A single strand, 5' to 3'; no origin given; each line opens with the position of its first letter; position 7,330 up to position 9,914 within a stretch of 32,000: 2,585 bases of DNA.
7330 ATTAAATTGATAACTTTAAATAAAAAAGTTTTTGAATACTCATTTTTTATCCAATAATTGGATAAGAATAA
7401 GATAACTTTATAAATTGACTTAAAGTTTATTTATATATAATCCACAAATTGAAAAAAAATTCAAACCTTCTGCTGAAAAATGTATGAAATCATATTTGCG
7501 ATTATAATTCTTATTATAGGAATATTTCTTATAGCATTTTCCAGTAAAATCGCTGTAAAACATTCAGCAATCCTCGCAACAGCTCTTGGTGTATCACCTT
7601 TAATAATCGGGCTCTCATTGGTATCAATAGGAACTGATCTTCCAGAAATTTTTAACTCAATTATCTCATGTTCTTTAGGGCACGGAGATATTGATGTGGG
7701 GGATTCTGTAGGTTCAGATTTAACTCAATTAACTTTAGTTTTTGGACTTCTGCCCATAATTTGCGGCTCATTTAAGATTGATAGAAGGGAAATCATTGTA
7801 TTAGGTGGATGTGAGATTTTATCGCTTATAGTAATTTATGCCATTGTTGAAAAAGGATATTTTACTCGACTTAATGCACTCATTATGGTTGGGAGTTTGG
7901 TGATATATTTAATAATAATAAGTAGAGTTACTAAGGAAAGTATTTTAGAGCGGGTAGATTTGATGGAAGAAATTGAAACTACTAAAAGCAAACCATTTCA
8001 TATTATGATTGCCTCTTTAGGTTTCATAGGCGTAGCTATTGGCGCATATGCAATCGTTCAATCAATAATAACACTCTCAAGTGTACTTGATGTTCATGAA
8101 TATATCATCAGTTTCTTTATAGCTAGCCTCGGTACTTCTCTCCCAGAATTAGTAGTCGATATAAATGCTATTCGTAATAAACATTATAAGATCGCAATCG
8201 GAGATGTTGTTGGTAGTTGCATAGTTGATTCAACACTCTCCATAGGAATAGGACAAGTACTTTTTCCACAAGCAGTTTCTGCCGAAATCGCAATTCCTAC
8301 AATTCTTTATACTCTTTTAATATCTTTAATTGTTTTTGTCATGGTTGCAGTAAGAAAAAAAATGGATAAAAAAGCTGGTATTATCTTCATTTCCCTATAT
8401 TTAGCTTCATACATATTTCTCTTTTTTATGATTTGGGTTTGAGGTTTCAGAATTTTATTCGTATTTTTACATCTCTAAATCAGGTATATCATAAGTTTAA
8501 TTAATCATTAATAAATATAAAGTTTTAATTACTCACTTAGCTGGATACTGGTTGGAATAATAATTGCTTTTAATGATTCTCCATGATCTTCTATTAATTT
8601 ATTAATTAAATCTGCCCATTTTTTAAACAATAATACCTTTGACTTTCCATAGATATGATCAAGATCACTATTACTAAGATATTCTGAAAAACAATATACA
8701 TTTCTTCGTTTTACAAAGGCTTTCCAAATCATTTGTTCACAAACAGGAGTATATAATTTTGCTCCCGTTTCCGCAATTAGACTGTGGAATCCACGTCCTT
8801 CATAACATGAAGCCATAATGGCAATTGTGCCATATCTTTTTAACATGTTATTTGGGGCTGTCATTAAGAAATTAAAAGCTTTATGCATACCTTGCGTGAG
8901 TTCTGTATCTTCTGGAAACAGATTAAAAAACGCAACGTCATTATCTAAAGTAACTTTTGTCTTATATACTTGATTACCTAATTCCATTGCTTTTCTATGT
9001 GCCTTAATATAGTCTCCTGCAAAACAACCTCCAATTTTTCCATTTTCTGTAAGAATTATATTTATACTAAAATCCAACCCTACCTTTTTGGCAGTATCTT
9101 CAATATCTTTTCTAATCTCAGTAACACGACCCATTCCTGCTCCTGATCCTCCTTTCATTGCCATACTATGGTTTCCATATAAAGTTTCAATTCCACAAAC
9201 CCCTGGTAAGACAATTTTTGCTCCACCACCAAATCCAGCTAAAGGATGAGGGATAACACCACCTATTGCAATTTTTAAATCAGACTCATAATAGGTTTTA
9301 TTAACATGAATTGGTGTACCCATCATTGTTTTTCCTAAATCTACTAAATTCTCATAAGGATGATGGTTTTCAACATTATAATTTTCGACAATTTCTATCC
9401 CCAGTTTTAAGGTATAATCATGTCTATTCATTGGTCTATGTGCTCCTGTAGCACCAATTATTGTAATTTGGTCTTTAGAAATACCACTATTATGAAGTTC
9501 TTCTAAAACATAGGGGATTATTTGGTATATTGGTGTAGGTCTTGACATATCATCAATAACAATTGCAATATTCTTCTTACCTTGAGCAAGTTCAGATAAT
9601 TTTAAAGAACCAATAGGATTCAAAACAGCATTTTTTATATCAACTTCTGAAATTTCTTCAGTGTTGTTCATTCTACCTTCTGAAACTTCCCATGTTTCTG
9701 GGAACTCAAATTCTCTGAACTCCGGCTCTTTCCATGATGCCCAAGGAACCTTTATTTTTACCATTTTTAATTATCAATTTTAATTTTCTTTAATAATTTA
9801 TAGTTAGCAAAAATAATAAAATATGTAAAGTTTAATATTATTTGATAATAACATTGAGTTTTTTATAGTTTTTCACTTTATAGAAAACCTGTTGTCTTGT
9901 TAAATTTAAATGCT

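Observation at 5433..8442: Hidden regulatory cassette duplicated in tandem: tiny RHH gene, palindromic operator and divergent Ca2+/cation antiporter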

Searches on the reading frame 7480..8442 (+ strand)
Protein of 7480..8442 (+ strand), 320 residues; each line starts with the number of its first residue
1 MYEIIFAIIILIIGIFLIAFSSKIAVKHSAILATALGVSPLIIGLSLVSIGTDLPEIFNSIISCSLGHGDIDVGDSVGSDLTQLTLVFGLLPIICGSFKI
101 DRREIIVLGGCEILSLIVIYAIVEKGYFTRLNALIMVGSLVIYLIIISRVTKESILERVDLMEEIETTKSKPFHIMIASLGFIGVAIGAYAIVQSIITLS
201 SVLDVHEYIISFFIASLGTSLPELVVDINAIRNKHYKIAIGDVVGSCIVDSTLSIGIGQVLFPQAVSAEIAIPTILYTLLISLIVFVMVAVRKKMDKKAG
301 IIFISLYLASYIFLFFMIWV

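Call 3: search_protein_families(library=pfam, proteins=[window:7480-8442:+], max_evalue=1)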
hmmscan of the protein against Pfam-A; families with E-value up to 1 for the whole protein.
window:7480-8442:+ (320 aa): 1 family
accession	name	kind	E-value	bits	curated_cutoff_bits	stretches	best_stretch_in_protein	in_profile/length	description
PF01699.29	Na_Ca_ex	-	3.2e-37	128.3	24.9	2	7-147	2-149/151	Sodium/calcium exchanger protein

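Call 6: search_protein_families(library=ncbifam, proteins=[window:7480-8442:+], max_evalue=10)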
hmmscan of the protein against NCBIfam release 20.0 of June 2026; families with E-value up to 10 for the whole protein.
window:7480-8442:+ (320 aa): 5 families
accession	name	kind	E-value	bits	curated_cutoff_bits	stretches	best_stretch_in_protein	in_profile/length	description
TIGR00367.1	TIGR00367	hypoth_equivalog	1.5e-44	152.4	179.65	1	5-309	2-311/312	calcium/sodium antiporter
NF008005.0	PRK10734.1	equivalog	5.6e-35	121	432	1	5-317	2-319/325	calcium/sodium antiporter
TIGR00927.1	2A1904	subfamily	1.8e-08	32.6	710.1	2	6-88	1046-1128/1209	K+-dependent Na+/Ca+ exchanger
NF009611.0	PRK13108.1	equivalog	0.34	9.8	636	1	267-317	189-239/476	prolipoprotein diacylglyceryl transferase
TIGR00846.1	caca2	superfamily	0.96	8.2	317.45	1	6-146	228-370/372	calcium/proton exchanger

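Call 34: search_solved_structures(query=window:7480-8442:+, max_evalue=0.001, show_alignments=2)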
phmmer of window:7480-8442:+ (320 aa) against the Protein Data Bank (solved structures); distinct sequences matched with E-value up to 0.001: 5.
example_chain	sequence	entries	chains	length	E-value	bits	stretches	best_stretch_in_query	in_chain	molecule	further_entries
5hwx_A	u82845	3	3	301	1.8e-22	83.8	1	5-310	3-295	sodium,calcium exchanger | Uncharacterized membrane protein MJ0091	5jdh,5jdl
5jdf_A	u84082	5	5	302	1.9e-22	83.7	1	5-310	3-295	Uncharacterized membrane protein MJ0091 | sodium-calcium exchanger NCX_Mj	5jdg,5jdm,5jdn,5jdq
5hxc_A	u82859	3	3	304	1.9e-22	83.7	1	5-310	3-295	sodium,calcium exchanger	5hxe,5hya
3v5s_A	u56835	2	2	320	2.3e-22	83.4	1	5-310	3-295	Sodium/Calcium Exchanger | Uncharacterized membrane protein MJ0091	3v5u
5hwy_A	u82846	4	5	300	2.7e-22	83.2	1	5-310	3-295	Uncharacterized membrane protein MJ0091 | sodium,calcium exchanger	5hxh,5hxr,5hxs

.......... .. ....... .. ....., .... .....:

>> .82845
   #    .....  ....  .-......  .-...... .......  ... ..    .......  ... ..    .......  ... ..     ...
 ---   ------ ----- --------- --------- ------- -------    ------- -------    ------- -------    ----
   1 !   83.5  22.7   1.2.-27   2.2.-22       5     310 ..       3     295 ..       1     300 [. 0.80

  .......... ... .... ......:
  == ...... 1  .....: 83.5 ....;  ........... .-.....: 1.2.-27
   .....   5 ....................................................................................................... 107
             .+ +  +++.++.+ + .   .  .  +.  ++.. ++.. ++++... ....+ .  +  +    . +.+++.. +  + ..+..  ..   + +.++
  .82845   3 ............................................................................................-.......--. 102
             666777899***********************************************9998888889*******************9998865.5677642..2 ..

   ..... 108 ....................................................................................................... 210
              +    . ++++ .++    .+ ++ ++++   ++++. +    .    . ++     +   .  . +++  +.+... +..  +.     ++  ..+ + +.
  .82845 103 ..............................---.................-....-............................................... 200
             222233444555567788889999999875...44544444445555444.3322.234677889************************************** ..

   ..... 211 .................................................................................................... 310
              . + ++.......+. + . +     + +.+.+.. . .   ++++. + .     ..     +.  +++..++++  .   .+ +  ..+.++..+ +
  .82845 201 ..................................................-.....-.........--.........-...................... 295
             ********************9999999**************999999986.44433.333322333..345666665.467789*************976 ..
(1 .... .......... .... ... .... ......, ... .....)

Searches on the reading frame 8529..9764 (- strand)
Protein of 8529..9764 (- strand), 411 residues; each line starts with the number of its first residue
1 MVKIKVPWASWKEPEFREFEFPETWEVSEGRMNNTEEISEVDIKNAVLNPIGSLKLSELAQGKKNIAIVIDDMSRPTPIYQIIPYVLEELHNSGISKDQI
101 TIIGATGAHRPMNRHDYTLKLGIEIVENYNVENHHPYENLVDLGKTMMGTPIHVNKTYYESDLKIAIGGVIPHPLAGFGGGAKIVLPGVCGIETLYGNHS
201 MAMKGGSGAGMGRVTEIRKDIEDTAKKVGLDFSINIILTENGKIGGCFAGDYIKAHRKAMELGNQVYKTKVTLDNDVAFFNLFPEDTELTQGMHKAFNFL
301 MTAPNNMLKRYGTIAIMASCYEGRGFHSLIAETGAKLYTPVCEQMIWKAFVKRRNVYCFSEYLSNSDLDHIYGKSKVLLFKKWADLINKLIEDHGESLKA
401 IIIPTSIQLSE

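Call 3: search_protein_families(library=pfam, proteins=[window:8529-9764:-], max_evalue=1)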
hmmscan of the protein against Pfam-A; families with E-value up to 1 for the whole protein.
window:8529-9764:- (411 aa): 4 families
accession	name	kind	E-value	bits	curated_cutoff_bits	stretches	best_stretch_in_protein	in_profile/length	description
PF09861.14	Lar_N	-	5.7e-56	189.4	23.3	1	17-204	6-198/204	Lactate racemase N-terminal domain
PF14076.12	DUF4258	-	0.0001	22.9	25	1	87-165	6-66/71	Domain of unknown function (DUF4258)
PF04015.17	DUF362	-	0.044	14.3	24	1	120-234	56-159/200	Domain of unknown function (DUF362)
PF09268.16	Clathrin-link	-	0.15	11.9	21.2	1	81-93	3-15/24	Clathrin, heavy-chain linker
